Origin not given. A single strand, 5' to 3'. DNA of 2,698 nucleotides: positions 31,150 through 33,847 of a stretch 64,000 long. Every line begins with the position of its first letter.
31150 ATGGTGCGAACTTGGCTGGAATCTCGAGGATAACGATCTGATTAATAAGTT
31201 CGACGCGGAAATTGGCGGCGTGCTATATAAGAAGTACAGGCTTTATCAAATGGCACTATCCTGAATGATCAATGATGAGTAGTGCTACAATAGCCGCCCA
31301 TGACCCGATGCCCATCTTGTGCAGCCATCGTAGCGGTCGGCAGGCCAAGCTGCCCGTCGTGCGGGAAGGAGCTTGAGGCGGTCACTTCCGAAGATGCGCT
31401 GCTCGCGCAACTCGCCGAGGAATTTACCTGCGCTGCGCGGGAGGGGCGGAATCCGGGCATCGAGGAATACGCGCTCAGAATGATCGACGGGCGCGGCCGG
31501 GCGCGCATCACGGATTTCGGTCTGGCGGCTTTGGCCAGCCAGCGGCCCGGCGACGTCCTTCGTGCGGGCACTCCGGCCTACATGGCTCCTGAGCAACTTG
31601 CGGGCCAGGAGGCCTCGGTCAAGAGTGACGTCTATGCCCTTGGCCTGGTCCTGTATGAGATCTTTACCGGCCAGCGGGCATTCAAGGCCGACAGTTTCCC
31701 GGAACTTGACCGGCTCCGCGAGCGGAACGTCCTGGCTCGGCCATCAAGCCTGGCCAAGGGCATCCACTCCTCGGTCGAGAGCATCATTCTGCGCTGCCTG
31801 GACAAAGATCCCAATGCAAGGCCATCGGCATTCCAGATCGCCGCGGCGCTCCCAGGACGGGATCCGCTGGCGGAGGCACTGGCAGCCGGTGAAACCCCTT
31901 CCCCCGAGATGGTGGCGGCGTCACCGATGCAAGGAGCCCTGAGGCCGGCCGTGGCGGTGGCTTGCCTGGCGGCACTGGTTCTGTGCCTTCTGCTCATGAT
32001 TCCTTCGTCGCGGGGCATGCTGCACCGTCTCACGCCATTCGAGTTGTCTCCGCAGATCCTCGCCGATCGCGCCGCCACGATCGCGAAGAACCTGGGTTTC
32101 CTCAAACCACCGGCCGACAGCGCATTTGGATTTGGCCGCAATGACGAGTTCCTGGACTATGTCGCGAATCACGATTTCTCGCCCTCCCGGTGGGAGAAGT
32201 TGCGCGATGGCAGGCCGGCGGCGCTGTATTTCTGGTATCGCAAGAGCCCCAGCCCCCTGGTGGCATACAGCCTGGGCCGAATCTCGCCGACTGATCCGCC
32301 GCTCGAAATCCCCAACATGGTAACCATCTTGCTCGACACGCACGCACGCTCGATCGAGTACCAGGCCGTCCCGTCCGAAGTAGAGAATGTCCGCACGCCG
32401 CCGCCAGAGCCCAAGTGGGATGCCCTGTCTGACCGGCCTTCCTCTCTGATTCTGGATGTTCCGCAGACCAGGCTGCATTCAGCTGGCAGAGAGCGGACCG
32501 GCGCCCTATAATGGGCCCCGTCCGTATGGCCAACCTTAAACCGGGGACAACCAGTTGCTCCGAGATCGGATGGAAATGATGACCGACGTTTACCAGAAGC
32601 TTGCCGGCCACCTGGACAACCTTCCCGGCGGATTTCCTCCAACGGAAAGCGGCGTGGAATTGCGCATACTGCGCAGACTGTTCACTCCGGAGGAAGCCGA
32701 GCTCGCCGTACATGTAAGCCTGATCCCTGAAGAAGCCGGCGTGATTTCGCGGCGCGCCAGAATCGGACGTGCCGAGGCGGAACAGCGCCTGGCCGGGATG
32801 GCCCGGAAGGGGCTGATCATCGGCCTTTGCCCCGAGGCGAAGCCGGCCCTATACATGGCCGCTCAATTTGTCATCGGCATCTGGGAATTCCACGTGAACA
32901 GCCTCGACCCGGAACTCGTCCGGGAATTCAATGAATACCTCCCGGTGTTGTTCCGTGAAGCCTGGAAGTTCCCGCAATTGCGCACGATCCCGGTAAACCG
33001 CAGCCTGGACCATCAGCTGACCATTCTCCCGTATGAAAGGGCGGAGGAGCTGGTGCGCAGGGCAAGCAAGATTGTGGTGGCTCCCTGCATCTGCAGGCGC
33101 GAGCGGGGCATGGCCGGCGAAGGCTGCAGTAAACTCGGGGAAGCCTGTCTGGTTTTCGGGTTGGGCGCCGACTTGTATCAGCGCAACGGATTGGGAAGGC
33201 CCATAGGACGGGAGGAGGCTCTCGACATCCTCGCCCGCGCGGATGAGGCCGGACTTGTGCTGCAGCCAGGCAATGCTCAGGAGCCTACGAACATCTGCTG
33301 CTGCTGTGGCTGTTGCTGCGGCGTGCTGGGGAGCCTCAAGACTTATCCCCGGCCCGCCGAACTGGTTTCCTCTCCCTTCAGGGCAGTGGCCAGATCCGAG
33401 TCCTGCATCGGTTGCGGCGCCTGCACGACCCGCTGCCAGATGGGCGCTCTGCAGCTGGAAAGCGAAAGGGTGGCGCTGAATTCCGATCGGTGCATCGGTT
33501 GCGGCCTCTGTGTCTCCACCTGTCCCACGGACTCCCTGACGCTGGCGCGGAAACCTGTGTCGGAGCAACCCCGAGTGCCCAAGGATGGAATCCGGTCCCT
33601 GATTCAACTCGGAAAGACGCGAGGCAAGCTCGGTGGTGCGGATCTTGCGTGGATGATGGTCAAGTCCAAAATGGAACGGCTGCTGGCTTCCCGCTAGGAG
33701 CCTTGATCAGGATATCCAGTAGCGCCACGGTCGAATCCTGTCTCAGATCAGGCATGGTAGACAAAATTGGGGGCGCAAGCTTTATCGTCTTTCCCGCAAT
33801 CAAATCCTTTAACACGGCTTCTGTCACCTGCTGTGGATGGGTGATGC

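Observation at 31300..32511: Degenerate Hanks-type kinase: zinc-ribbon N-terminus, C-lobe only (DFG/APE present, Gly-loop/VAIK/HRD absent), TM helix and extracytoplasmic tail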

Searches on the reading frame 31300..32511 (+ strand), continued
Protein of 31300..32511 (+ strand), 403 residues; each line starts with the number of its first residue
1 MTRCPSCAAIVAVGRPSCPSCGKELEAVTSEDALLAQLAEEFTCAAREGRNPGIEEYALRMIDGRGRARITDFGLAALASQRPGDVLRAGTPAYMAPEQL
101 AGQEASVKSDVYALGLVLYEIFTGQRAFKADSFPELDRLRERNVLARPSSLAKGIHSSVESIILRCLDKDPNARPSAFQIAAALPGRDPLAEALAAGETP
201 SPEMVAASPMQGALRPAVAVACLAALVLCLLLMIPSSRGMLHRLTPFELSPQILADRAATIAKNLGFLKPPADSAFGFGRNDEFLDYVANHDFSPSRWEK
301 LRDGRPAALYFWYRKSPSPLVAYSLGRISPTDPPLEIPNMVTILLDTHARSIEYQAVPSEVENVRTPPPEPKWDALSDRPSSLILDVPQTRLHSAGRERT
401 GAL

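Call 58: search_protein_families(library=padloc, proteins=[window:31300-32508:+], max_evalue=0.01)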
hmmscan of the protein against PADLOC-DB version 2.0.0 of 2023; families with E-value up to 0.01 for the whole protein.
window:31300-32508:+ (403 aa): 25 families
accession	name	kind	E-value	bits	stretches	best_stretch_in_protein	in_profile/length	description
PDLC04138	mad6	-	9.4e-30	102.1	1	61-184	185-310/659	mads_6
PDLC04053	PD-T4-6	-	4.7e-28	96.5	1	64-203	146-281/311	-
PDLC04042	PD-T4-6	-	4.4e-25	86.9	1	61-184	141-269/292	-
PDLC04061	PD-T4-6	-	2.7e-23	81.3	1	61-195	152-285/510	-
PDLC04039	PD-T4-6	-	6.3e-22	76.2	1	65-184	150-272/458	-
PDLC04043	PD-T4-6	-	1.8e-20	71.4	1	62-215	148-304/452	-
PDLC04054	PD-T4-6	-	4.7e-20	70.3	1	63-210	145-300/347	-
PDLC04047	PD-T4-6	-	2.7e-19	67.4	1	61-174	143-258/327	-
PDLC04041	PD-T4-6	-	1.2e-18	65.6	1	67-186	169-292/443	-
PDLC01088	C3a189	-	1.3e-18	65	1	84-231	164-281/840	kinase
PDLC04040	PD-T4-6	-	1.3e-18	65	1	61-208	134-279/547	-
PDLC04052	PD-T4-6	-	4.6e-18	63.7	1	61-208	145-290/496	-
PDLC04060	PD-T4-6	-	8e-18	62.6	1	61-174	140-255/486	-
PDLC04057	PD-T4-6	-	1.6e-17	61.6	1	61-174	140-256/443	-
PDLC03920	MkoA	-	5.5e-14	49.4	1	64-184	160-274/1112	-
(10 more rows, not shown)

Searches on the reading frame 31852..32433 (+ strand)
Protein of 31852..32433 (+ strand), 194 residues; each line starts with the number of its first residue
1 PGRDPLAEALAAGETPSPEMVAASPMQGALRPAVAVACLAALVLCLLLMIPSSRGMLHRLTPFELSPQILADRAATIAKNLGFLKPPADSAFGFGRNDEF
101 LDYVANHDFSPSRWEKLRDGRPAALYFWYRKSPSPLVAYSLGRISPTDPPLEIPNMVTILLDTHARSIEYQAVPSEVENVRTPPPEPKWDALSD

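Call 50: find_homologous_proteins(query=window:31852-32433:+, max_evalue=1e-10)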
Query window:31852-32433:+ (194 aa): 72 proteins with E <= 1e-10 among 1167 candidates.
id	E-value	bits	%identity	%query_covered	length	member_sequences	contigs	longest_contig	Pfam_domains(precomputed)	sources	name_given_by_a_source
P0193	1.6e-39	154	44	88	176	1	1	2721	-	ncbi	-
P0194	1.9e-39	154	53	70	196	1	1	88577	-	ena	-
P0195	2.2e-39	153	47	86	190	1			-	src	-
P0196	1.3e-38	151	42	97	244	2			-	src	-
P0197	1.0e-37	148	43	99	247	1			-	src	-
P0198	4.6e-37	146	53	71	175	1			-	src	-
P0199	1.0e-36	145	44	98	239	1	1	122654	-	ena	-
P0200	2.6e-35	140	42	99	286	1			PF07714.24,PF00069.32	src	-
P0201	2.8e-34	137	44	95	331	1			PF07714.24,PF00069.32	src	-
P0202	7.4e-33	132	61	60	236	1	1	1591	PF07714.24,PF00069.32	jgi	jgi:serine/threonine-protein kinase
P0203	4.8e-32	129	43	97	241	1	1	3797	-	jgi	jgi:hypothetical protein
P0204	1.6e-31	128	41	94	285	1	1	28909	-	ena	-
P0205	1.8e-31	128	51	72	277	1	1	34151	-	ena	-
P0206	1.0e-30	125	46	83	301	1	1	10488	PF07714.24,PF00069.32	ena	-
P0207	1.8e-30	124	43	90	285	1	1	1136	-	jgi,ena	-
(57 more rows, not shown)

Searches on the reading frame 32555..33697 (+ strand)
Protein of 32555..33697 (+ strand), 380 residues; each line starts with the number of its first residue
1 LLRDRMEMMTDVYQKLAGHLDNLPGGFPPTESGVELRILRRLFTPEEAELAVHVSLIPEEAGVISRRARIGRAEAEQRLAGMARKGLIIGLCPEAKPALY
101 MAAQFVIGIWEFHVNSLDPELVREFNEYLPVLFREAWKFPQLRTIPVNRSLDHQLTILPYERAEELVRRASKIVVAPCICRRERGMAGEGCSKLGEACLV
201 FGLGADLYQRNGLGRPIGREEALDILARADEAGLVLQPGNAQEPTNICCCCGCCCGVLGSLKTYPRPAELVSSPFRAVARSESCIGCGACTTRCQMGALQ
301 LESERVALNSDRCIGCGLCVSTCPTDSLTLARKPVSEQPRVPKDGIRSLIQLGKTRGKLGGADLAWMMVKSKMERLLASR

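Call 3: search_protein_families(library=pfam, proteins=[window:32555-33697:+], max_evalue=0.01)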
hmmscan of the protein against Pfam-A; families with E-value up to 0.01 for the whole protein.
window:32555-33697:+ (380 aa): 11 families
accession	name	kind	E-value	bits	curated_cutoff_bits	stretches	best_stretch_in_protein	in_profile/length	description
PF14697.11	Fer4_21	-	1.5e-10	41.5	35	1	278-329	2-58/59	4Fe-4S dicluster domain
PF00037.32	Fer4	-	1.6e-10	40.8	21.1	2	308-328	3-23/24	4Fe-4S binding domain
PF12838.12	Fer4_7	-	1.9e-09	38.3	27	1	283-326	1-51/52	4Fe-4S dicluster domain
PF13237.11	Fer4_10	-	1.6e-08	34.8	25.5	1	280-324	5-53/53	4Fe-4S dicluster domain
PF12837.12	Fer4_6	-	2.1e-08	34.2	25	1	309-326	5-22/24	4Fe-4S binding domain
PF13187.11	Fer4_9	-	3.1e-08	33.9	27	1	284-326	2-50/52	4Fe-4S dicluster domain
PF12797.12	Fer4_2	-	1.1e-06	28.7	24.5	1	305-325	2-22/22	4Fe-4S binding domain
PF13183.11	Fer4_8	-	1.9e-06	28.7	27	1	311-329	3-21/68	4Fe-4S dicluster domain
PF12800.12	Fer4_4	-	0.00011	22.7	24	1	311-325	2-16/17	4Fe-4S binding domain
PF25160.1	LdpA_Fe-S-bd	-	0.0011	19.1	27.6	1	308-329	23-44/49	LdpA Fe-S cluster-binding domain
PF13484.11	Fer4_16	-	0.0026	18.9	30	1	312-335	1-24/66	4Fe-4S double cluster binding domain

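Call 18: find_related_loci(query=window:32555-33694:+, collection=genome_contigs, flank=10000)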
Query window:32555-33694:+ (380 aa) in genome_contigs; peptide patterns used: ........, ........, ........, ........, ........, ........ (x = any residue, [..] = any of these).
102 stretches matched a pattern; 86 encode a relative of the query (tblastn E <= 1e-3); the best 80 are kept; 80 distinct loci.
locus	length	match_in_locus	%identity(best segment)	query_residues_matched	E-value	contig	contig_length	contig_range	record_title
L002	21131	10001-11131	77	4-380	0e+0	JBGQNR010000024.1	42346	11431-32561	MAG: Acidobacteriota bacterium isolate OBJ2_061818_130_43 k141_20423_length_42346_cov_10.9898, whole genome shotgun sequ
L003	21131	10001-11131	76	4-380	0e+0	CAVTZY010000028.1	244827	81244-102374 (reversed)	MAG: Terriglobia bacterium isolate MFD04408.bin.2.106 genome assembly, contig: contig_36483, whole genome shotgun sequen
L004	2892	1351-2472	64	8-380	5e-160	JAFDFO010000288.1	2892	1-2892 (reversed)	MAG: Deltaproteobacteria bacterium isolate Meg22_02_Bin_40 Meg22_02_Bin_40_scaffold_132793, whole genome shotgun sequenc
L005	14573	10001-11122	63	8-380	9e-150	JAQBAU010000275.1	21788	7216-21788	MAG: Desulfobacterales bacterium isolate MAG_328_bin-12 328_bin-12_ctg-275, whole genome shotgun sequence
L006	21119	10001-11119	62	8-380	1e-148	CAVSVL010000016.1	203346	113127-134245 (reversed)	MAG: uncultured delta proteobacterium isolate MFD05684.bin.2.165 genome assembly, contig: contig_43044, whole genome sho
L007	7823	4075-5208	61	1-380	1e-147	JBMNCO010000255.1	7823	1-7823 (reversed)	MAG: Desulfatiglandales bacterium isolate Bins.026 NODE_12636, whole genome shotgun sequence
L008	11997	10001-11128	62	7-380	8e-147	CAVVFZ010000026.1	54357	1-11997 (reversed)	MAG: uncultured delta proteobacterium isolate MFD01721.bin.1.133 genome assembly, contig: contig_51758, whole genome sho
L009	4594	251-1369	61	8-380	1e-149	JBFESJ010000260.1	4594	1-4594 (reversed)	MAG: Desulfobacterales bacterium isolate Mix_mud06.2021.04.45 k141_467437_length_4594_cov_10.8945, whole genome shotgun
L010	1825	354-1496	59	1-380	2e-158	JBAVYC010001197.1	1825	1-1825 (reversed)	MAG: Desulfobacterales bacterium isolate MFD03804_ilm_asm_bin1 k127_150308, whole genome shotgun sequence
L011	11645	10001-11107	61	12-380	5e-144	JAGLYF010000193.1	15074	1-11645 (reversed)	MAG: Calditrichia bacterium isolate RS_13_18 ZL320.bin.18.fa_193, whole genome shotgun sequence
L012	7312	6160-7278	60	8-380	1e-142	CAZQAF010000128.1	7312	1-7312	MAG TPA_asm: uncultured Desulfobacteraceae bacterium isolate binchicken_co224_214 genome assembly, contig: NODE_11334_le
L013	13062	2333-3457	59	6-380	2e-142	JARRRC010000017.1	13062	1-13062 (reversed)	MAG: Desulfobacterales bacterium isolate Spart_218_MAG scaffold_2245, whole genome shotgun sequence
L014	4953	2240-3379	61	4-380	2e-143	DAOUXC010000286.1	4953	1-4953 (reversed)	MAG TPA_asm: Desulfobacteraceae bacterium isolate CSMAG_891 CSMAG_891_k141_268200_length_4953_cov_33.0000, whole genome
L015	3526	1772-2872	59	15-380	3e-146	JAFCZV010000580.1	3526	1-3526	MAG: Deltaproteobacteria bacterium isolate AB_1215_Bin_118 AB_1215_Bin_118_scaffold_188144, whole genome shotgun sequenc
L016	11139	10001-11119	59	8-380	3e-140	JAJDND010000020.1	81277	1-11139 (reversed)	MAG: Desulfobacterales bacterium isolate ALJrbin.15 k141_17037, whole genome shotgun sequence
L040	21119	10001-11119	74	8-380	6e-178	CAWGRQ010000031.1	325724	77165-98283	MAG: Terriglobia bacterium isolate MFD05942.bin.2.344 genome assembly, contig: contig_42292, whole genome shotgun sequen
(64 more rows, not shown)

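Call 33: search_protein_families(library=ncbifam, proteins=[window:32555-33697:+], max_evalue=0.01)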
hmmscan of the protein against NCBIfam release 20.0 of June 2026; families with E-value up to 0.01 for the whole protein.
window:32555-33697:+ (380 aa): 64 families (the best 25 are shown)
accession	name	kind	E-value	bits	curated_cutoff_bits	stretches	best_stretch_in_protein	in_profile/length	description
NF005503.0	PRK07118.1-2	equivalog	1.1e-10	41.3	252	1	283-331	139-187/292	RnfABCDGE type electron transport complex subunit B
NF058577.1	FdxA_fam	equivalog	2.3e-10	40.5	65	1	281-326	6-51/52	4Fe-4S ferredoxin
NF005506.0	PRK07118.1-5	equivalog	2.7e-10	40.1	388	1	282-333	141-192/279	Fe-S cluster domain-containing protein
TIGR02179.1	PorD_KorD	subfamily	5.2e-10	39.3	60.05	1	275-332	18-76/78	2-oxoacid:acceptor oxidoreductase, delta subunit, pyruvate/2-ketoisovalerate family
NF038196.1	ferrodoxin_EFR1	subfamily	1.1e-09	38.7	75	1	279-333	181-234/242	EFR1 family ferrodoxin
NF010367.0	PRK13795.1-2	equivalog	2.7e-09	36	456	1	275-326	529-582/584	hypothetical protein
NF040684.1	PorD_Arch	equivalog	3.8e-09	36.5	120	1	275-332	25-83/85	pyruvate synthase subunit PorD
NF005504.0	PRK07118.1-3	equivalog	7e-09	35.4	437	1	279-334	216-271/293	Fe-S cluster domain-containing protein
TIGR04041.1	activase_YjjW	hypoth_equivalog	8.1e-09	35.3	250.2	1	282-328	41-87/276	YjjW family glycine radical enzyme activase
NF041836.1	rnfB_Methano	equivalog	1.3e-08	34.6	445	1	283-333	142-193/265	Rnf electron transport complex subunit RnfB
TIGR02912.1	sulfite_red_C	equivalog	1.4e-08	34.1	324.1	1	281-329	168-219/314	sulfite reductase subunit C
NF043069.1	T4HPD_activ_SAM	equivalog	1.6e-08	34.3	425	1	280-333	49-102/299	trans-4-hydroxy-L-proline dehydratase activase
TIGR03294.1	FrhG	equivalog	2.1e-08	34.2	245.5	1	281-325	173-217/228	coenzyme F420 hydrogenase subunit gamma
NF045874.1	Vhu_polyferre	exception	2.5e-08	33.1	600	1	263-333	109-179/381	F420-non-reducing hydrogenase associated-polyferredoxin VhuB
NF005505.0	PRK07118.1-4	equivalog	2.6e-08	33.7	378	2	282-333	141-193/265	Fe-S cluster domain-containing protein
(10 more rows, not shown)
